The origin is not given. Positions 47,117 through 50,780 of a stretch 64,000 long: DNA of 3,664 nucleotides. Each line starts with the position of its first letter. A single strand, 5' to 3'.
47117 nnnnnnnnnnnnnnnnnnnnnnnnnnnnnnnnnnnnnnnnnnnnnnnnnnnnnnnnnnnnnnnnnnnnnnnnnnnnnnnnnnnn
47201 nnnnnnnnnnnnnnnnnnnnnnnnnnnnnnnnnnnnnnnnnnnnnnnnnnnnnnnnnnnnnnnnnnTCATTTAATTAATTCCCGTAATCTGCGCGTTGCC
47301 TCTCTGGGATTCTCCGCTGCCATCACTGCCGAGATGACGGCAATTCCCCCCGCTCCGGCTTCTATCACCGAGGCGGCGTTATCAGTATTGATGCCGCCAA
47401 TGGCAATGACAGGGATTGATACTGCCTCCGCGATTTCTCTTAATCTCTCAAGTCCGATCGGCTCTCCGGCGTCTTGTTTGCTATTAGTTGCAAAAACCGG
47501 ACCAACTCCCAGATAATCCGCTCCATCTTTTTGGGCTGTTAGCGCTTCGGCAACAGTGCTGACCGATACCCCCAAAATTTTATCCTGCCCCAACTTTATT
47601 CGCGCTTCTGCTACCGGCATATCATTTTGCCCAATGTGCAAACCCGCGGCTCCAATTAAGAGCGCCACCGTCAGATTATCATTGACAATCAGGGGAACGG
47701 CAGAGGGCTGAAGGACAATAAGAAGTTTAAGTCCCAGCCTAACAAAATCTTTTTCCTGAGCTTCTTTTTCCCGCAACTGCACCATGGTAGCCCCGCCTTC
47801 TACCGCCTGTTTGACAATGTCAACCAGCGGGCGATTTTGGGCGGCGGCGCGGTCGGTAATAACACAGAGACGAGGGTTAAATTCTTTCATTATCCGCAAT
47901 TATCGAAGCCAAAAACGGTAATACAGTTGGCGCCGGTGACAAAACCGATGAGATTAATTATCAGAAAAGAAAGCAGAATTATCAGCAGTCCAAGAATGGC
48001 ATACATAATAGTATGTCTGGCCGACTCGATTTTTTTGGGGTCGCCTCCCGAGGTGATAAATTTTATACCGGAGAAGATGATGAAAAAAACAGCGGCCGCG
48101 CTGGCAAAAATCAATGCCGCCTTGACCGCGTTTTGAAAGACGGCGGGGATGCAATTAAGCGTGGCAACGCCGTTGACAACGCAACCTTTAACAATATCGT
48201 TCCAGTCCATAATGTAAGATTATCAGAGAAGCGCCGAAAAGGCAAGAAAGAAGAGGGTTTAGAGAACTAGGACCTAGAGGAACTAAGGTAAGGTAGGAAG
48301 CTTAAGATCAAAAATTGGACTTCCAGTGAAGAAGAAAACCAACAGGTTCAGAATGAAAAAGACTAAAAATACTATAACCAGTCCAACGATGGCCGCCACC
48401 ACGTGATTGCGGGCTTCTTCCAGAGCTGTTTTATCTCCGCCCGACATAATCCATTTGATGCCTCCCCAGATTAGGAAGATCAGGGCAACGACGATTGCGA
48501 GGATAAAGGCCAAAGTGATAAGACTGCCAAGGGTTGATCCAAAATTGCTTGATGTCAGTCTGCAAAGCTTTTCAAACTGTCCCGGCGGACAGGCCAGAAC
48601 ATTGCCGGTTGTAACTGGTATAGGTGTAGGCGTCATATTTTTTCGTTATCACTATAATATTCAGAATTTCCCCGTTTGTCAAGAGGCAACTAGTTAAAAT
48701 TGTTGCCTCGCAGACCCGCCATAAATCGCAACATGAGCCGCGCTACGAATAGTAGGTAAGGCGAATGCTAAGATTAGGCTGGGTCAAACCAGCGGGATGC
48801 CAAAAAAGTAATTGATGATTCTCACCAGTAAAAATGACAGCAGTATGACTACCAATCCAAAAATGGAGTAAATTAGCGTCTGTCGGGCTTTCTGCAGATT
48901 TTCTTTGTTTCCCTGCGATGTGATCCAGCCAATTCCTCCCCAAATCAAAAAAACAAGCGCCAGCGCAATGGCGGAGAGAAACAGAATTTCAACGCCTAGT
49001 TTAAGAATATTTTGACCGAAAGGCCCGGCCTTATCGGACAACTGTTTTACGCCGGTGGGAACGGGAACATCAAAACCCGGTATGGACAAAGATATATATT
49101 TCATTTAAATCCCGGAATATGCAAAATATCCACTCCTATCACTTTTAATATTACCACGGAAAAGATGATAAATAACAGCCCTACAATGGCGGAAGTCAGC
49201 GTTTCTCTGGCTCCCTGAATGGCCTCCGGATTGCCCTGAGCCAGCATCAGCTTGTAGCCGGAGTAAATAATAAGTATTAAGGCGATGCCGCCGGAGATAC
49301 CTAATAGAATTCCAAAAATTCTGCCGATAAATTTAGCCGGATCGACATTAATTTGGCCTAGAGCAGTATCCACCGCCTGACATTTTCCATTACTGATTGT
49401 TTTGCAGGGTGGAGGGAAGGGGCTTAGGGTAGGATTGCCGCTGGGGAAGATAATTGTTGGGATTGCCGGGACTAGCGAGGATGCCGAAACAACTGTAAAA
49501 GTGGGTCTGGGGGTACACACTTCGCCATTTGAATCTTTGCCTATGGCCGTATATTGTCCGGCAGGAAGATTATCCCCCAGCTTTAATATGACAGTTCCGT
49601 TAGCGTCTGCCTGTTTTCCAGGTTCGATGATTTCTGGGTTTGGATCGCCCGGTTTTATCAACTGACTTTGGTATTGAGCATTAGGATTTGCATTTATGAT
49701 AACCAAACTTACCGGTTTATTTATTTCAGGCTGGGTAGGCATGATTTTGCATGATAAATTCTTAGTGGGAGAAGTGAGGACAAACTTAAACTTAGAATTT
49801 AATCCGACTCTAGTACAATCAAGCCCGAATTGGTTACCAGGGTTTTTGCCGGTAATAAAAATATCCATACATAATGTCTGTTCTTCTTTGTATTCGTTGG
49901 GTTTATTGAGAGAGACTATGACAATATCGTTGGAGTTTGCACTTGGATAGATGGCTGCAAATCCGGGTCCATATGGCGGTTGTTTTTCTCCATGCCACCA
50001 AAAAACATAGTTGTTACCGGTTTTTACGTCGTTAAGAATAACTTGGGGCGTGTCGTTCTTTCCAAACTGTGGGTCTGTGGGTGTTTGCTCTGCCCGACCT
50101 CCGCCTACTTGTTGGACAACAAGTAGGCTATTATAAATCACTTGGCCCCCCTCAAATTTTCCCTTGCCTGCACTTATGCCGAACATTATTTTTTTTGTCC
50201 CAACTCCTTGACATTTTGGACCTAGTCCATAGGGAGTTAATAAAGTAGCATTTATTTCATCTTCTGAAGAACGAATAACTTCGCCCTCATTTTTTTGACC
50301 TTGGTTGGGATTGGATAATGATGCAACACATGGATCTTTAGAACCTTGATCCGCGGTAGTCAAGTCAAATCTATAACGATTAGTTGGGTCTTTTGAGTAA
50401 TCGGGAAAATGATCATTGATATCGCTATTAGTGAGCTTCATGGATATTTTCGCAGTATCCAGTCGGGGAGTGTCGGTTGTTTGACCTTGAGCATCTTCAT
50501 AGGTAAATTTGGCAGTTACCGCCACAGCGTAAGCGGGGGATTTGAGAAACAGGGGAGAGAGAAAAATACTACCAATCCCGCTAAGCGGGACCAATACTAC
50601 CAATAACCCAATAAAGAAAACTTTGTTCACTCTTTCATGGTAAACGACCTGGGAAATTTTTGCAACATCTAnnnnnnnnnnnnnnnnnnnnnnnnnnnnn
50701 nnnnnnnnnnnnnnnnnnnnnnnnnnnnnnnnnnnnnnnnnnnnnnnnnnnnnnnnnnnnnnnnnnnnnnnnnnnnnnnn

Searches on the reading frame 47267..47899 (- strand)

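Call 12: search_protein_families(library=pfam, proteins=[window:47267-47899:-], max_evalue=0.001)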
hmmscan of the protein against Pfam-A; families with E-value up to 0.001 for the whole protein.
window:47267-47899:- (210 aa): 5 families
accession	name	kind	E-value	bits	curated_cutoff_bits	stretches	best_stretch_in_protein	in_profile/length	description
PF02581.23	TMP-TENI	-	8.5e-65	217.9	27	1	11-192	1-180/180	Thiamine monophosphate synthase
PF03060.21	NMO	-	9.8e-06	25.6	28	1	106-196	136-229/331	Nitronate monooxygenase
PF01180.27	DHO_dh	-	8.9e-05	22.2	27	1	147-194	224-274/291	Dihydroorotate dehydrogenase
PF04131.20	NanE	-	0.00016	21.4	27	1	107-194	93-178/192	Putative N-acetylmannosamine-6-phosphate epimerase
PF04481.18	DUF561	-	0.00079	19.1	21.6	0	155-208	180-233/243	Protein of unknown function (DUF561)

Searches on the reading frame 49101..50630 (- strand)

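Call 12: search_protein_families(library=pfam, proteins=[window:49101-50630:-], max_evalue=0.001)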
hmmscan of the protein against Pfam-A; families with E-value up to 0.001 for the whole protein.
window:49101-50630:- (509 aa): 1 family
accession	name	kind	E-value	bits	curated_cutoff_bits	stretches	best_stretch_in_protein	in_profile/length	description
PF18895.5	T4SS_pilin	-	1.2e-07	32.1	26.6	1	434-498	8-71/71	Type IV secretion system pilin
